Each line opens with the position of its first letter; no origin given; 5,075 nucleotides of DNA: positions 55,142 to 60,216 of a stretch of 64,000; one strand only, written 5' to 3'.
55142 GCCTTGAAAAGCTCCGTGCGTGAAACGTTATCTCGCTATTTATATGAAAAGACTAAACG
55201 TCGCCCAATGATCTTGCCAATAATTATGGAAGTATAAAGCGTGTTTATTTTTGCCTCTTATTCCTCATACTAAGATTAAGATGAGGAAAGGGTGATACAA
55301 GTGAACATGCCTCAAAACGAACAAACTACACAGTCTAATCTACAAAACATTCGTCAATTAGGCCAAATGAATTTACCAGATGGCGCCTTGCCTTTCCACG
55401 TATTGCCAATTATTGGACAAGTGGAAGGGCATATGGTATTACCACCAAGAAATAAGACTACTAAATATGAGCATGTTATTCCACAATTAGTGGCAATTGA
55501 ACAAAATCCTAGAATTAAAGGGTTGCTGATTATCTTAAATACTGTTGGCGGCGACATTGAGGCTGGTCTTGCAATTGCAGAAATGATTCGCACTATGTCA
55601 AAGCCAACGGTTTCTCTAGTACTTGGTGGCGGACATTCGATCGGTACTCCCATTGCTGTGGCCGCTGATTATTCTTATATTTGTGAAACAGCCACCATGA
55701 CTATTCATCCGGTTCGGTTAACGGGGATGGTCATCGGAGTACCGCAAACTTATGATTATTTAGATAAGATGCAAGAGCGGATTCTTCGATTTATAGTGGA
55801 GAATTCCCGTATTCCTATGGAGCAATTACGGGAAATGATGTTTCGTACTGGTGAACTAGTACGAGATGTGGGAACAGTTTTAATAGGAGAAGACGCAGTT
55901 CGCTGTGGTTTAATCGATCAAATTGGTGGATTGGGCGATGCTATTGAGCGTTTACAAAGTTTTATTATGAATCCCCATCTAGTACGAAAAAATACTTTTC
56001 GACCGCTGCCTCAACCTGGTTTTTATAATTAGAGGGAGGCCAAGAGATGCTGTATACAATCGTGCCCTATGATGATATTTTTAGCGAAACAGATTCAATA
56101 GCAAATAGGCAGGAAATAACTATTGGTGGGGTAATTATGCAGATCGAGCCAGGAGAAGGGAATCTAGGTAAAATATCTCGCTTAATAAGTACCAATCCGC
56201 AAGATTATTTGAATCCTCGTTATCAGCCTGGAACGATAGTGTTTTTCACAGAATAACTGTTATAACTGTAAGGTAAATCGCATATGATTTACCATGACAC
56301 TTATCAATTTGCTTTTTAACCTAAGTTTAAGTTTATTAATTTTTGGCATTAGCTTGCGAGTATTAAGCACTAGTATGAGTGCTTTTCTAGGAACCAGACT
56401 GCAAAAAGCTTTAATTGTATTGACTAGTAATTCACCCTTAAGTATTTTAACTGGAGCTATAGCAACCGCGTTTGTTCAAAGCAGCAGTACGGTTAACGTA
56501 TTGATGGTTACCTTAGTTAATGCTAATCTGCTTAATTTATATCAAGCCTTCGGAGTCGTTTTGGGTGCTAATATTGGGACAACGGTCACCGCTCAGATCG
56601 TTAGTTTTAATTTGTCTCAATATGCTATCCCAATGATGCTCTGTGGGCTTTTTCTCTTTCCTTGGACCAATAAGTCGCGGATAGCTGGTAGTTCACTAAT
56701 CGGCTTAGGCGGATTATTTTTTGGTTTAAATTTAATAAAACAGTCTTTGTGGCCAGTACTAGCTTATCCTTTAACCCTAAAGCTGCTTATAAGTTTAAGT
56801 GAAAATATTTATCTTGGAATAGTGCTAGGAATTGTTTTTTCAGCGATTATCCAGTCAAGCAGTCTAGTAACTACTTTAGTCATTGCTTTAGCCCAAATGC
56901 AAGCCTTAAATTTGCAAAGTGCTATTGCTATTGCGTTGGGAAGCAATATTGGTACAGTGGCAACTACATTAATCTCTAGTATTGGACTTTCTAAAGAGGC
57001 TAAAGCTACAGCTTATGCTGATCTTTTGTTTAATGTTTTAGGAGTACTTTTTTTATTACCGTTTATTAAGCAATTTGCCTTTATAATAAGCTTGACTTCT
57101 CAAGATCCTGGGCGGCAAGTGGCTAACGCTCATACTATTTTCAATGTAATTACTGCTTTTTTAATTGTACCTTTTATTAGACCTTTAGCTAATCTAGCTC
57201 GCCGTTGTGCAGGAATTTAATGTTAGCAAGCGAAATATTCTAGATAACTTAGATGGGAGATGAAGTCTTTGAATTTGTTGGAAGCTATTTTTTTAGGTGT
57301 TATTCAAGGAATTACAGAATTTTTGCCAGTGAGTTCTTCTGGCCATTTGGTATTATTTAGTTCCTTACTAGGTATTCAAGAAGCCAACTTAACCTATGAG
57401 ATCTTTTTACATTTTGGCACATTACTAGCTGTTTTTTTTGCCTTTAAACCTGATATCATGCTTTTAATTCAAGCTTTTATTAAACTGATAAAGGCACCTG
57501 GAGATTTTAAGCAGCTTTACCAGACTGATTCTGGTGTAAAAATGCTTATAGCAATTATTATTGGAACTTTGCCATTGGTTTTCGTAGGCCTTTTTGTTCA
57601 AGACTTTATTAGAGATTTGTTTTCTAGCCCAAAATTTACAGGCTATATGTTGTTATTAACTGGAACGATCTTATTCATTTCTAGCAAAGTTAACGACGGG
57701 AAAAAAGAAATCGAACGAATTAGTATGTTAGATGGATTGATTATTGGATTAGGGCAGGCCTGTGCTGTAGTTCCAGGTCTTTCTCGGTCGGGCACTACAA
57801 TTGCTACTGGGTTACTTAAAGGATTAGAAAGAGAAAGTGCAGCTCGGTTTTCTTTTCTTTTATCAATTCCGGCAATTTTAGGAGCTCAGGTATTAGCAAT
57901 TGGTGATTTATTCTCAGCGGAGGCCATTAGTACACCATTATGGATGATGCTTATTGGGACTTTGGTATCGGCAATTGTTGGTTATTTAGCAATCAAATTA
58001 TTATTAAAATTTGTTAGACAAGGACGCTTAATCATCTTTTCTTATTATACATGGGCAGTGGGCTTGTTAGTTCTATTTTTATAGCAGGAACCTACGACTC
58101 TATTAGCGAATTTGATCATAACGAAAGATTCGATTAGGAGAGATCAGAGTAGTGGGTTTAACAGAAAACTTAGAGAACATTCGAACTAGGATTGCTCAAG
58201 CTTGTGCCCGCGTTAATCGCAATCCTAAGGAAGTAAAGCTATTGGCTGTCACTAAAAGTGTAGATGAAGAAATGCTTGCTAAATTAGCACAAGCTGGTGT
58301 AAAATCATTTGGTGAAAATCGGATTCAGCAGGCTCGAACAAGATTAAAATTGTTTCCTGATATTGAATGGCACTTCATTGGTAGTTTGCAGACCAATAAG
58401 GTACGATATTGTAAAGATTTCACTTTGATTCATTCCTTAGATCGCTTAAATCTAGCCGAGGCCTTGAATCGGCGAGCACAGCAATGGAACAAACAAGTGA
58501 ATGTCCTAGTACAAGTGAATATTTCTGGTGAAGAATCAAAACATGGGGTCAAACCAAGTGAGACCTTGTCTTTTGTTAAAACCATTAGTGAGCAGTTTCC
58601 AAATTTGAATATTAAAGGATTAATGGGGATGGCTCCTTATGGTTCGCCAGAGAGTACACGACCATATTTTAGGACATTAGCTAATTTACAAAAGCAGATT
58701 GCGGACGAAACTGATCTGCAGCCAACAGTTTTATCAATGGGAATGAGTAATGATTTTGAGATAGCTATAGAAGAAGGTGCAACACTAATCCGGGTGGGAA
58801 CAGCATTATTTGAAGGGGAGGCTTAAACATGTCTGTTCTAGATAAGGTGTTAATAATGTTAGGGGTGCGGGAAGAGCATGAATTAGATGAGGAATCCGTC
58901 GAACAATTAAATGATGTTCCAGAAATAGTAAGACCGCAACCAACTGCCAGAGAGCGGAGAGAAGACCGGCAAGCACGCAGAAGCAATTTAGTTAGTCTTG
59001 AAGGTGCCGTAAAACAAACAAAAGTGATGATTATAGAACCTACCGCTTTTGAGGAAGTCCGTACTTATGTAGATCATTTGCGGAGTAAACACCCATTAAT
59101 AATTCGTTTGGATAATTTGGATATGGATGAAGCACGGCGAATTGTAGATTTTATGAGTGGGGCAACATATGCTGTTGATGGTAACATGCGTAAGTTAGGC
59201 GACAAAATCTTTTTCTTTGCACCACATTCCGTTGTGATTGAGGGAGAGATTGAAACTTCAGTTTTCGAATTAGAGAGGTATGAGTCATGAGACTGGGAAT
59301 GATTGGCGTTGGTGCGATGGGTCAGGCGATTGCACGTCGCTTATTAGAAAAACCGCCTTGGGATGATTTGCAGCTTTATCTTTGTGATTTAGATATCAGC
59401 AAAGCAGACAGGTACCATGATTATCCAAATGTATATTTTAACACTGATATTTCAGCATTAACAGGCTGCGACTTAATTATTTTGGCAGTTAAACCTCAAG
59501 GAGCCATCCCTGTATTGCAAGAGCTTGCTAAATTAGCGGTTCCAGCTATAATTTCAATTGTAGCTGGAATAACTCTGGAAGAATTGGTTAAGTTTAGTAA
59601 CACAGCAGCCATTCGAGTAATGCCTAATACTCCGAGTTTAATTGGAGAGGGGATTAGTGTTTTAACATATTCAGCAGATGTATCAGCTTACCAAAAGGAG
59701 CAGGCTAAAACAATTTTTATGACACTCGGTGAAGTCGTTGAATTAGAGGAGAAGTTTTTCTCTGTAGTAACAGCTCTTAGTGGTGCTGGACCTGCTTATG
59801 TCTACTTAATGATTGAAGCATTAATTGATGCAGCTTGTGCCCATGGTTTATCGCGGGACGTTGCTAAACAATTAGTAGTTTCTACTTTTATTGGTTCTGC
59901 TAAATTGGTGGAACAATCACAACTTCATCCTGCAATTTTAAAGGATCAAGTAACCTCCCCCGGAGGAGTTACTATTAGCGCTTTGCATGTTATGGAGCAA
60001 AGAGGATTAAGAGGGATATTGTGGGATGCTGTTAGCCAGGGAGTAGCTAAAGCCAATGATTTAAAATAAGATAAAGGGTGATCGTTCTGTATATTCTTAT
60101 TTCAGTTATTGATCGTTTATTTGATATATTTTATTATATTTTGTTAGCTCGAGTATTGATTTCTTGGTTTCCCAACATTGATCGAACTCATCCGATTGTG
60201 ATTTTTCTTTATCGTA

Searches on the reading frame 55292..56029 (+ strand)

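Call 75: search_protein_families(library=ncbifam, proteins=[window:55292-56029:+], max_evalue=0.00001)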
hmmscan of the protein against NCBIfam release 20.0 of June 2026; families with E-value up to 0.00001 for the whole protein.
window:55292-56029:+ (246 aa): 4 families
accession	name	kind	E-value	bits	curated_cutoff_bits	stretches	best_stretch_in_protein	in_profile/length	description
NF045542.1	Clp_rel_HeadMat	equivalog_domain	1.4e-12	47.8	120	1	42-211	7-165/165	head maturation protease, ClpP-related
NF045540.1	scaf_prot_MCP1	exception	2.3e-10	39.8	475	1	74-223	29-172/652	ClpP-like prohead protease/major capsid protein fusion protein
TIGR00706.1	SppA_dom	equivalog_domain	1.4e-07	31.4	155.45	0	57-130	14-89/208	signal peptide peptidase SppA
NF009205.0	PRK12553.1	subfamily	8.8e-07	28.7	228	1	60-211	52-201/211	ATP-dependent Clp protease proteolytic subunit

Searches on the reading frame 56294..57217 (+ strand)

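Call 48: search_protein_families(library=pfam, proteins=[window:56294-57217:+], max_evalue=0.001)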
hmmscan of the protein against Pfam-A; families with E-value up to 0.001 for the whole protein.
window:56294-57217:+ (308 aa): 1 family
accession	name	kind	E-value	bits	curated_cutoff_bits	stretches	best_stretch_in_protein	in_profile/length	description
PF02690.20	Na_Pi_cotrans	-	1.2e-49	168.4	29.1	2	15-149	2-136/137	Na+/Pi-cotransporter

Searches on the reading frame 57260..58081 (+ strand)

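Call 48: search_protein_families(library=pfam, proteins=[window:57260-58081:+], max_evalue=0.001)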
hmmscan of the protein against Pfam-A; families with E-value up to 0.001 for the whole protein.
window:57260-58081:+ (274 aa): 1 family
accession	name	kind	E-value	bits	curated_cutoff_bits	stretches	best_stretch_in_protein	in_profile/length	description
PF02673.24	BacA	-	1.7e-79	267.6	33.4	1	9-270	1-257/257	Bacitracin resistance protein BacA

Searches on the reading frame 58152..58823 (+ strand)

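Call 48: search_protein_families(library=pfam, proteins=[window:58152-58823:+], max_evalue=0.001)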
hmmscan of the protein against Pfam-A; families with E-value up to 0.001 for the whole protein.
window:58152-58823:+ (224 aa): 1 family
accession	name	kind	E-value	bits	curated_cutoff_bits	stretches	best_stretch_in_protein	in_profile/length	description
PF01168.26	Ala_racemase_N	-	8.9e-22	78.3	24.1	1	6-220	2-216/220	Alanine racemase, N-terminal domain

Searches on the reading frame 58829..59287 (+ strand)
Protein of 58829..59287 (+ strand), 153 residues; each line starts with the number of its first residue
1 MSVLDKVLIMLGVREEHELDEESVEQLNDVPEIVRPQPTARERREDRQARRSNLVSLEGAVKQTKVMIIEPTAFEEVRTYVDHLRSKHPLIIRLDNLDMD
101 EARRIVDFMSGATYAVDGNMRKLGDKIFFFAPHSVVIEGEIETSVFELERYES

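Call 48: search_protein_families(library=pfam, proteins=[window:58829-59287:+], max_evalue=0.001)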
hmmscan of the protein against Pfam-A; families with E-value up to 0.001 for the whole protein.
window:58829-59287:+ (153 aa): 1 family
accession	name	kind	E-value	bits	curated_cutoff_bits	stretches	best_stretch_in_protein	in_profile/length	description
PF04472.17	SepF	-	3.4e-25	88.5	27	1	66-137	1-72/72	Cell division protein SepF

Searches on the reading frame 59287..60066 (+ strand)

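Call 48: search_protein_families(library=pfam, proteins=[window:59287-60066:+], max_evalue=0.001)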
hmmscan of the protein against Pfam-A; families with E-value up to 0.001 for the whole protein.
window:59287-60066:+ (260 aa): 4 families
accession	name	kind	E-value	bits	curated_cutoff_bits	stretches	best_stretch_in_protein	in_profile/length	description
PF14748.11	P5CR_dimer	-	9e-37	126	25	1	155-258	1-104/105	Pyrroline-5-carboxylate reductase dimerisation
PF03807.23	F420_oxidored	-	1.4e-09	38.8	21.6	1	2-94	1-94/94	NADP oxidoreductase coenzyme F420-dependent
PF03446.21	NAD_binding_2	-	5.4e-05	23.7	21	1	3-72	2-67/161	NAD binding domain of 6-phosphogluconate dehydrogenase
PF02558.23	ApbA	-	0.00022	21.3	22.2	0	5-101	3-109/150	Ketopantoate reductase PanE/ApbA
